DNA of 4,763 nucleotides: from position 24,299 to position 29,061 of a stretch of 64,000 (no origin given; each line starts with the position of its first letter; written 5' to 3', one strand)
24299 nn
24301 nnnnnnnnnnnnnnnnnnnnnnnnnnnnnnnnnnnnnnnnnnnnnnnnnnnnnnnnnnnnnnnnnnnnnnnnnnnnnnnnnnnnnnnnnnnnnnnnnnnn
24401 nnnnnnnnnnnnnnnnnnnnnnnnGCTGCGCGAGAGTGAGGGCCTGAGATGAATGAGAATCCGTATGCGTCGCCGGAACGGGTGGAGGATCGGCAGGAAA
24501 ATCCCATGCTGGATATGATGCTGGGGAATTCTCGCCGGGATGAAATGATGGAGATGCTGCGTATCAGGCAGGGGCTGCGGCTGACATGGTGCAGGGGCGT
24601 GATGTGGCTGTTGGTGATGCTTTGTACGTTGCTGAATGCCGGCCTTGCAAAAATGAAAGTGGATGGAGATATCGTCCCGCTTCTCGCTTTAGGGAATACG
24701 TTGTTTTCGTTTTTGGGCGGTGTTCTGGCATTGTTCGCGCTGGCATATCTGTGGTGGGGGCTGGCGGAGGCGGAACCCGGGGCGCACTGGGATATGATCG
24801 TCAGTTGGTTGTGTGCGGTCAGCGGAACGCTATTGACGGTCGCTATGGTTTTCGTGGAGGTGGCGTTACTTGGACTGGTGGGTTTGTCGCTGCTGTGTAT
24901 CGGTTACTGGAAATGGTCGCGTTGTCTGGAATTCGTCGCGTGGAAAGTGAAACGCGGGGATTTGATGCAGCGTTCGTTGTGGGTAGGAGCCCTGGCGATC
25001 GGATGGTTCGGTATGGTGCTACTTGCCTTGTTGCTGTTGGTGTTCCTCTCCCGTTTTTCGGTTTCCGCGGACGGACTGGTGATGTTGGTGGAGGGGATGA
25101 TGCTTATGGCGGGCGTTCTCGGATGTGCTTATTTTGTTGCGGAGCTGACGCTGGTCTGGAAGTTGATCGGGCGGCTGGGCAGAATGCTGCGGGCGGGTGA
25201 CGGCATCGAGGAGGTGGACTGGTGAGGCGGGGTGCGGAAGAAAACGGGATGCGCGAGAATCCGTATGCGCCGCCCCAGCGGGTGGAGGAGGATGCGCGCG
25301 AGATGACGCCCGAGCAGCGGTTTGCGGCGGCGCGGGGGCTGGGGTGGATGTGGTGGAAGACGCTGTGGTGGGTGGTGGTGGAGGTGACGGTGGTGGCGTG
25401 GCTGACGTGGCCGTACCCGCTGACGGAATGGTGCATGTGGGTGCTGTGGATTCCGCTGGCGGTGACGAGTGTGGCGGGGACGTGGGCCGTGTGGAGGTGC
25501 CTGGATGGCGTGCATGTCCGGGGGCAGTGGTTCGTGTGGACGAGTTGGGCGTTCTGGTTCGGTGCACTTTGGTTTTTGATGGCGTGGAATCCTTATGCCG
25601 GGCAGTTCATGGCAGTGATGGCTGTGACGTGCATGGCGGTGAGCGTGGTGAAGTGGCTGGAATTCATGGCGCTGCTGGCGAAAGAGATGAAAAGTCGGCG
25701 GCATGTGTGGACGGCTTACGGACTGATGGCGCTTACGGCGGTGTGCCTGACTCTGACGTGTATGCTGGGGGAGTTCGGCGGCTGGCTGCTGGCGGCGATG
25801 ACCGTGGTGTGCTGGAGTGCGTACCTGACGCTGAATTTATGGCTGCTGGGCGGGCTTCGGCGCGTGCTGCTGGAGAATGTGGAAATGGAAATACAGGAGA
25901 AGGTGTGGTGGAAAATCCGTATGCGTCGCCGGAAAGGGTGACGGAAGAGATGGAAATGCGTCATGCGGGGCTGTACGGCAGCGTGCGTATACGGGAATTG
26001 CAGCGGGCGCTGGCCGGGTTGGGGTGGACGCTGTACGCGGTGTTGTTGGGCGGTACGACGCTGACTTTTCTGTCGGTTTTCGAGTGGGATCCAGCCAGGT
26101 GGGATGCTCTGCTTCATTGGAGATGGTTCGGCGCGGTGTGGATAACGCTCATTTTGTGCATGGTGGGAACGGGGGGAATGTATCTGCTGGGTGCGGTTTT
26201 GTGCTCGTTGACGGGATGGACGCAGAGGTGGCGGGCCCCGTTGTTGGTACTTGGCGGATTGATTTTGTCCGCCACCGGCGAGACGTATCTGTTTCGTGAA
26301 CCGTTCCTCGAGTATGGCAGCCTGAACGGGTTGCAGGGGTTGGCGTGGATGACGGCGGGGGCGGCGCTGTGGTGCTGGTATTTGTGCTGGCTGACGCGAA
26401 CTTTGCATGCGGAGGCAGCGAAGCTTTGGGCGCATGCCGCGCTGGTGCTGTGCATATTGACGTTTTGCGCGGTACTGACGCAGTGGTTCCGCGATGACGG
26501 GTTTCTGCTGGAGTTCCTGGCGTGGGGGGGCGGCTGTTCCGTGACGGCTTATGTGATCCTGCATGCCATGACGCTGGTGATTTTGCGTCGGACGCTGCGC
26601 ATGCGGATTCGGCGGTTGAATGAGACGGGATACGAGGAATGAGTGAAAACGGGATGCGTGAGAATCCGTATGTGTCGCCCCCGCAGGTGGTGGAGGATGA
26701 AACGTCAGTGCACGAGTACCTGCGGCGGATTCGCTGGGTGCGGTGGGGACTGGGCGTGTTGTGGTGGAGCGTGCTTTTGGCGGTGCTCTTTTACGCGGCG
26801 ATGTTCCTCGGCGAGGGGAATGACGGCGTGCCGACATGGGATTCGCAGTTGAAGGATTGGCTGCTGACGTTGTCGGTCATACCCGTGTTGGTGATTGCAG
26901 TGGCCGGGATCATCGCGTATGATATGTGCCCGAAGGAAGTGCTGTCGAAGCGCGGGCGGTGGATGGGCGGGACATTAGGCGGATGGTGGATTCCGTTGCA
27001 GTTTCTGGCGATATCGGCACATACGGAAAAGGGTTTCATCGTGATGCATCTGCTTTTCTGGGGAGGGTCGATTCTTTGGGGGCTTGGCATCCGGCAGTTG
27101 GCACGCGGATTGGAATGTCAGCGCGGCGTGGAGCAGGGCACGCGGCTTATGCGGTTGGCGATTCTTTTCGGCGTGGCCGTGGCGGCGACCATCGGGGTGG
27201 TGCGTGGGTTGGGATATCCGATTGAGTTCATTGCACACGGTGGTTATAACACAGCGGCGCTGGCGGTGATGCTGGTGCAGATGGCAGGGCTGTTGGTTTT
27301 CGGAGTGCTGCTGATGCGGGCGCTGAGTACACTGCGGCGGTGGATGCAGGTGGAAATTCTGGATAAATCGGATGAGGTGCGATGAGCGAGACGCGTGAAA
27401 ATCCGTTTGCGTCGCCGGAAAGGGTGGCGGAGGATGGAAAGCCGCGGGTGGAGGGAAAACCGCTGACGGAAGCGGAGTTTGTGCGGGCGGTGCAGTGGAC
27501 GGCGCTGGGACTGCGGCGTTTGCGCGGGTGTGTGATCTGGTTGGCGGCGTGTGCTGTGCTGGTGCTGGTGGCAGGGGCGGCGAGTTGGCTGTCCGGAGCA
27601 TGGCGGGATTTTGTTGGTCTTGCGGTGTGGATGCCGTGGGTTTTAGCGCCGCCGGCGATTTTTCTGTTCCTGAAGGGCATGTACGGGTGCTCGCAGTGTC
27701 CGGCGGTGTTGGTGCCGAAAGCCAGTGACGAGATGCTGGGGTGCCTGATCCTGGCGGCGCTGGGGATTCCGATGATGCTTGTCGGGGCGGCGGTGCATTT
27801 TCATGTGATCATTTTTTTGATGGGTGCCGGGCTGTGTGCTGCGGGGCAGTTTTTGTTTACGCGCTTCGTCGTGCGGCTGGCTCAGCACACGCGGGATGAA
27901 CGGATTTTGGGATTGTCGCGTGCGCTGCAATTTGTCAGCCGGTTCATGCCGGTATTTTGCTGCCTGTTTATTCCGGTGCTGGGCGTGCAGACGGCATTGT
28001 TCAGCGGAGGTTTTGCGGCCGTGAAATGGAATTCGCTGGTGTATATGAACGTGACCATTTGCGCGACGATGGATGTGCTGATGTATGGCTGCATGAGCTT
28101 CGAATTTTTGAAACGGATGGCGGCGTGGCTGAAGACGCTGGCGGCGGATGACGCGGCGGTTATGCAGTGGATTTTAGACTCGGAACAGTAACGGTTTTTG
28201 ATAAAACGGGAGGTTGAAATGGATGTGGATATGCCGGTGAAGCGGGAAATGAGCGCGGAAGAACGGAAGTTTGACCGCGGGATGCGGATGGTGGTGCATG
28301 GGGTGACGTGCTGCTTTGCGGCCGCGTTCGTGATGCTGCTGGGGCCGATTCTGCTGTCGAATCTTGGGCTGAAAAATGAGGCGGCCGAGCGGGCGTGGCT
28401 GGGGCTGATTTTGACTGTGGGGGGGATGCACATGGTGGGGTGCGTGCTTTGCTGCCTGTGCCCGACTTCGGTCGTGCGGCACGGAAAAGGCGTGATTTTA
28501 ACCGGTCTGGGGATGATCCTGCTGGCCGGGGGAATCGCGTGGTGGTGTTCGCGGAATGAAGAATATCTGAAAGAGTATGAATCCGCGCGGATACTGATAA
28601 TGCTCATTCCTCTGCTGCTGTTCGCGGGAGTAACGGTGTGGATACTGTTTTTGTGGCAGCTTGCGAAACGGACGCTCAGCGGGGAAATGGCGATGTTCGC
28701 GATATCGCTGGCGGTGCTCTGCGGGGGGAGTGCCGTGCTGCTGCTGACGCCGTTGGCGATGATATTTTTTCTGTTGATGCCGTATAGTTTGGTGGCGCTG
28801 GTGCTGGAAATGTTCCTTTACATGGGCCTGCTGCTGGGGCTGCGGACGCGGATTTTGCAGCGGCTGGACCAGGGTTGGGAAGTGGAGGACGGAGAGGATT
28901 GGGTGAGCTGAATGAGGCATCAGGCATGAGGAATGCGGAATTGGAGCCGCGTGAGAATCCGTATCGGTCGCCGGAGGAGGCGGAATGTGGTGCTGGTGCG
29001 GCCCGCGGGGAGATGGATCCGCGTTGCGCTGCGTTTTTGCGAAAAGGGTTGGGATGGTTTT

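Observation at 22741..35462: Eighteen-gene head-to-tail array of paralogous small multi-pass membrane proteins sharing an N-terminal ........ box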

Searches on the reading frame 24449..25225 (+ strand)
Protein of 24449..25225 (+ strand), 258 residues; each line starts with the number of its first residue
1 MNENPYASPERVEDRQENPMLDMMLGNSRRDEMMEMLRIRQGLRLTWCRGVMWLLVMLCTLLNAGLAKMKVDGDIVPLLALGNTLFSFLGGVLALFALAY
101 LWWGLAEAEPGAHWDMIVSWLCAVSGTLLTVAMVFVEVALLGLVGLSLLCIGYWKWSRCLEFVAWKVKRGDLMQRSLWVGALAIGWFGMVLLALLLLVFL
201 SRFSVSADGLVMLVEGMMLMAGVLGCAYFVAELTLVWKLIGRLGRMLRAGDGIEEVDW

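Call 5: search_protein_families(library=pfam, proteins=[window:24449-25225:+], max_evalue=1)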
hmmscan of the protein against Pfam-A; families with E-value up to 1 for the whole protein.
window:24449-25225:+ (258 aa): 0 families

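Call 26: find_related_loci(query=A2, collection=genome_contigs, flank=10000)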
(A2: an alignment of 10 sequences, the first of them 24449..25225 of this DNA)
Query A2 (258 aa) in genome_contigs; peptide patterns used: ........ (x = any residue, [..] = any of these).
29 stretches matched a pattern, but none encodes a relative of the query by tblastn (E <= 1e-3).

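Call 97: find_related_loci(query=A2, collection=viral_contigs, flank=5000)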
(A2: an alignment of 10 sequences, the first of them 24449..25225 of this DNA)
Query A2 (258 aa) in viral_contigs; peptide patterns used: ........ (x = any residue, [..] = any of these).
No stretch of DNA in the collection matches any of the patterns.

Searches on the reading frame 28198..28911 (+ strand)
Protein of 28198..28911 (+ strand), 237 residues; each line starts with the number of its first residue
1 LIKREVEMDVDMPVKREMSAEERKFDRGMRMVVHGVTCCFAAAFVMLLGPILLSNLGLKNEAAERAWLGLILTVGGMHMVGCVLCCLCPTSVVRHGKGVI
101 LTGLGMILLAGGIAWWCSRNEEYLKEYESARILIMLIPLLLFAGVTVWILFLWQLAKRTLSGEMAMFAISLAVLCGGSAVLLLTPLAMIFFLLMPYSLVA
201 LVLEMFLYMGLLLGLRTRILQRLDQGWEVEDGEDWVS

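Call 5: search_protein_families(library=pfam, proteins=[window:28198-28911:+], max_evalue=1)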
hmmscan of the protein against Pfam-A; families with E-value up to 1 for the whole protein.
window:28198-28911:+ (237 aa): 5 families
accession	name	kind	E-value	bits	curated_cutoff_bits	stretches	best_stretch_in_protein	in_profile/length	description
PF19497.4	DUF6032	-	0.00027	20.6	27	1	165-227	156-217/476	Family of unknown function (DUF6032)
PF19589.4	DUF6095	-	0.047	14.3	23.8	1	31-83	7-56/73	Family of unknown function (DUF6095)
PF07332.16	Phage_holin_3_6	-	0.12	12.8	28.4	1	15-85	23-87/116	Putative Actinobacterial Holin-X, holin superfamily III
PF19487.4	DUF6023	-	0.19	12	26.8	1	95-117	5-27/150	Family of unknown function (DUF6023)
PF10624.15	TraS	-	0.25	11.4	27.4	1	123-189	19-84/157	Plasmid conjugative transfer entry exclusion protein TraS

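Call 51: search_protein_families(library=padloc, proteins=[window:28198-28911:+], max_evalue=0.001)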
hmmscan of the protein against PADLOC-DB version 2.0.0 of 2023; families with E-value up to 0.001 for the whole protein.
window:28198-28911:+ (237 aa): 0 families
